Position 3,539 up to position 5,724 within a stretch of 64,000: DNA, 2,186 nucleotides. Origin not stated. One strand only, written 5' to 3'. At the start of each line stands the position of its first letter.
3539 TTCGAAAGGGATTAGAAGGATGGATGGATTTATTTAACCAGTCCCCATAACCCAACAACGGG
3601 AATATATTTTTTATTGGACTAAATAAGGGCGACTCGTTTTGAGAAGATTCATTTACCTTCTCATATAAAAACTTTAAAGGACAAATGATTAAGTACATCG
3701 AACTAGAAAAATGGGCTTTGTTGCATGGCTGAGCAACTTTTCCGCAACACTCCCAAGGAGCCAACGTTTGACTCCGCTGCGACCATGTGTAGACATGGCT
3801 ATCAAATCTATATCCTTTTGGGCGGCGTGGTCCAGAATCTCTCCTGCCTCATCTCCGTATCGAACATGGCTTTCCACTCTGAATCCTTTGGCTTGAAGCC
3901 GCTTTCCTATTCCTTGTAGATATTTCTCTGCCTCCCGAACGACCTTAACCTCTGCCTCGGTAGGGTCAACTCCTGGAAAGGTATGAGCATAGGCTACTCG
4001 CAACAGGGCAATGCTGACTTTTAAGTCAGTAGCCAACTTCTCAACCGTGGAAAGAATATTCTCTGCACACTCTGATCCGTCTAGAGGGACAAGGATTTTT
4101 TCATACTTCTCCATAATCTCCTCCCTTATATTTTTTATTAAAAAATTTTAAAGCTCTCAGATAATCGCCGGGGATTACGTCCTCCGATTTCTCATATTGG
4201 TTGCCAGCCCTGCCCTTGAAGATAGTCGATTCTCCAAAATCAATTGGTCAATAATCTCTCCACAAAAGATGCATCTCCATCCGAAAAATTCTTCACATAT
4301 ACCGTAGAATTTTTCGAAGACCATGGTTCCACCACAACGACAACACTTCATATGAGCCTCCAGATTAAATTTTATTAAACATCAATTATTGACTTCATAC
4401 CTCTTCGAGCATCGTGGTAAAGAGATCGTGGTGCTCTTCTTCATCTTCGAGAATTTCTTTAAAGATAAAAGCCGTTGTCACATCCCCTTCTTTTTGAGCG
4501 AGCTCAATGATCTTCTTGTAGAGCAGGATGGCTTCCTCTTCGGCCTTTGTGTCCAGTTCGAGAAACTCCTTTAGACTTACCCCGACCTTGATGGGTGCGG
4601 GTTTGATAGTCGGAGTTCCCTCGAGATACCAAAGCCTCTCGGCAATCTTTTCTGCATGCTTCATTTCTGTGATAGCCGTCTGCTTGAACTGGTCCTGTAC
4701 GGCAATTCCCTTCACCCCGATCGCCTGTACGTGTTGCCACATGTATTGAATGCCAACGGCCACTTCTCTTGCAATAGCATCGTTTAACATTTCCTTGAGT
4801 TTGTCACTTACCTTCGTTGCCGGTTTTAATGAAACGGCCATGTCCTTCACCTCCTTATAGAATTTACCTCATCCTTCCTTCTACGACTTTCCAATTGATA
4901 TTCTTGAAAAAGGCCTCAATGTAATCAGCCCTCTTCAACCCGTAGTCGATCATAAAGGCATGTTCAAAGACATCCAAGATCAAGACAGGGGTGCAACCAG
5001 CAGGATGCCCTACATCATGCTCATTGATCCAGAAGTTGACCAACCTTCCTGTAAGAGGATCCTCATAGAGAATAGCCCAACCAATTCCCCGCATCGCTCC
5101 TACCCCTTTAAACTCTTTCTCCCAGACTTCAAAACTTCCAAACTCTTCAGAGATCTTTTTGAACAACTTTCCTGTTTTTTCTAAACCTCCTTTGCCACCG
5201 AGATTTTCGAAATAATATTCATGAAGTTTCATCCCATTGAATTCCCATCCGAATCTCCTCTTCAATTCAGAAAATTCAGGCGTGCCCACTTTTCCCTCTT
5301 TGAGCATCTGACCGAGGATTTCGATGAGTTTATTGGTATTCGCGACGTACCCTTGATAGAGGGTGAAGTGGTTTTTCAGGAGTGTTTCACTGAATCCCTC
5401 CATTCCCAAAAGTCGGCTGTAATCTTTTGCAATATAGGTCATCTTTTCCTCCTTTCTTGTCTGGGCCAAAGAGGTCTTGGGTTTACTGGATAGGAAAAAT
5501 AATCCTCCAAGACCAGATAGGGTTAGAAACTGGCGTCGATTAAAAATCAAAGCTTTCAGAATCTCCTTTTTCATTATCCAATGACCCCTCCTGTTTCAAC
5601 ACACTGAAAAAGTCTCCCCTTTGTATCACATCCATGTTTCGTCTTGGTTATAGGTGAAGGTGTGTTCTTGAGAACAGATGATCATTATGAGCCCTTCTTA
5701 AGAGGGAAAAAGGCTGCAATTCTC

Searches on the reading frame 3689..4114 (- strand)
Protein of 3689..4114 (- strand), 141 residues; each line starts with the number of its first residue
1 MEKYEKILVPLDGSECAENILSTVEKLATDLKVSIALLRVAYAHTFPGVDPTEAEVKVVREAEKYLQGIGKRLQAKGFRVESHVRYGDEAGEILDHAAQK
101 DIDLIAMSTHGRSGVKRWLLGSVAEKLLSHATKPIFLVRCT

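Call 7: search_protein_families(library=pfam, proteins=[window:3689-4114:-], max_evalue=1)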
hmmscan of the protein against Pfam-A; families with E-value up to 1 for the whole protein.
window:3689-4114:- (141 aa): 3 families
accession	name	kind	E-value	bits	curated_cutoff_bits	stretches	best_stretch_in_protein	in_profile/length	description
PF00582.32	Usp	-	8e-30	104.7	24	1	4-139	2-141/141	Universal stress protein family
PF03851.20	UvdE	-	0.066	12.9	24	1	18-83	41-105/275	UV-endonuclease UvdE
PF00248.27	Aldo_ket_red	-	0.16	11.5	24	0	15-52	220-257/291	Aldo/keto reductase family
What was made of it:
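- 3689..4114 (-): Universal stress protein gene, 60 nt downstream of mini-gene B. Pfam Usp at E 8e-30 (call 7).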

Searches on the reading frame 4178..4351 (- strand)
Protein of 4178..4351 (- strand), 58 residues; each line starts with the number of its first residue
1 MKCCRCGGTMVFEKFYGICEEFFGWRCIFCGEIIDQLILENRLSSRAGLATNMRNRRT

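Call 7: search_protein_families(library=pfam, proteins=[window:4178-4351:-], max_evalue=1)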
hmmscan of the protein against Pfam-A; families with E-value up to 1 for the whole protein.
seq(58 aa): 0 families

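Call 8: search_protein_families(library=ncbifam, proteins=[window:4178-4351:-], max_evalue=1)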
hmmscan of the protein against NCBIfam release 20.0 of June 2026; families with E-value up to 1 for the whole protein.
seq(58 aa): 1 family
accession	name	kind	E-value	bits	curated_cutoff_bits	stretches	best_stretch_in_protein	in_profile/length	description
NF001605.0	PRK00398.1-2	equivalog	0.0072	16.2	63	0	25-36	2-13/43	DNA-directed RNA polymerase subunit P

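Call 66: search_protein_families(library=padloc, proteins=[window:4178-4351:-], max_evalue=0.01)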
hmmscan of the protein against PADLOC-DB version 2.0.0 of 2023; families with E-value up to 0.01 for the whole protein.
seq(58 aa): 0 families

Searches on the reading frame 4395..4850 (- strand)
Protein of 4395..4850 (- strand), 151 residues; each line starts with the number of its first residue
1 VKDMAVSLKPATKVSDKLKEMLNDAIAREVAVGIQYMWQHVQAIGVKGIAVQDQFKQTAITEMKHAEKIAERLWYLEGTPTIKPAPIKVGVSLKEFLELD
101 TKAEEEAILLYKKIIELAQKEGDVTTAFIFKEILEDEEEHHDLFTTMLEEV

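Call 7: search_protein_families(library=pfam, proteins=[window:4395-4850:-], max_evalue=1)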
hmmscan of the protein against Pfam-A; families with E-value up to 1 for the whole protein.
window:4395-4850:- (151 aa): 5 families
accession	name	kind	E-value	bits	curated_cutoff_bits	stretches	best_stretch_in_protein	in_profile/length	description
PF00210.30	Ferritin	-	6.4e-27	94.7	24.5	1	20-150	2-138/142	Ferritin-like domain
PF02915.23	Rubrerythrin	-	3.2e-09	37.7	22.8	1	20-147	1-136/137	Rubrerythrin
PF03232.19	COQ7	-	0.004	17.2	23.5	1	93-150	3-58/169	Ubiquinone biosynthesis protein COQ7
PF08178.16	GnsAB_toxin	-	0.032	14.6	27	1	98-125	5-33/54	GnsA/GnsB toxin of bacterial toxin-antitoxin system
PF02332.24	Phenol_Hydrox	-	0.032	14.3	24.4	1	109-147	184-222/230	Methane/Phenol/Alkene Hydroxylase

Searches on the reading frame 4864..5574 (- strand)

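Call 7: search_protein_families(library=pfam, proteins=[window:4864-5574:-], max_evalue=1)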
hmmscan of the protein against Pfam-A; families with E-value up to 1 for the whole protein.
window:4864-5574:- (236 aa): 2 families
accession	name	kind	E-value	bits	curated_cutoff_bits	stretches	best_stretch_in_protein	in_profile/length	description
PF02777.23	Sod_Fe_C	-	5.8e-27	94.2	20.9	1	134-233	2-101/102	Iron/manganese superoxide dismutases, C-terminal domain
PF00081.27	Sod_Fe_N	-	0.0086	17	27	1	65-125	22-81/82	Iron/manganese superoxide dismutases, alpha-hairpin domain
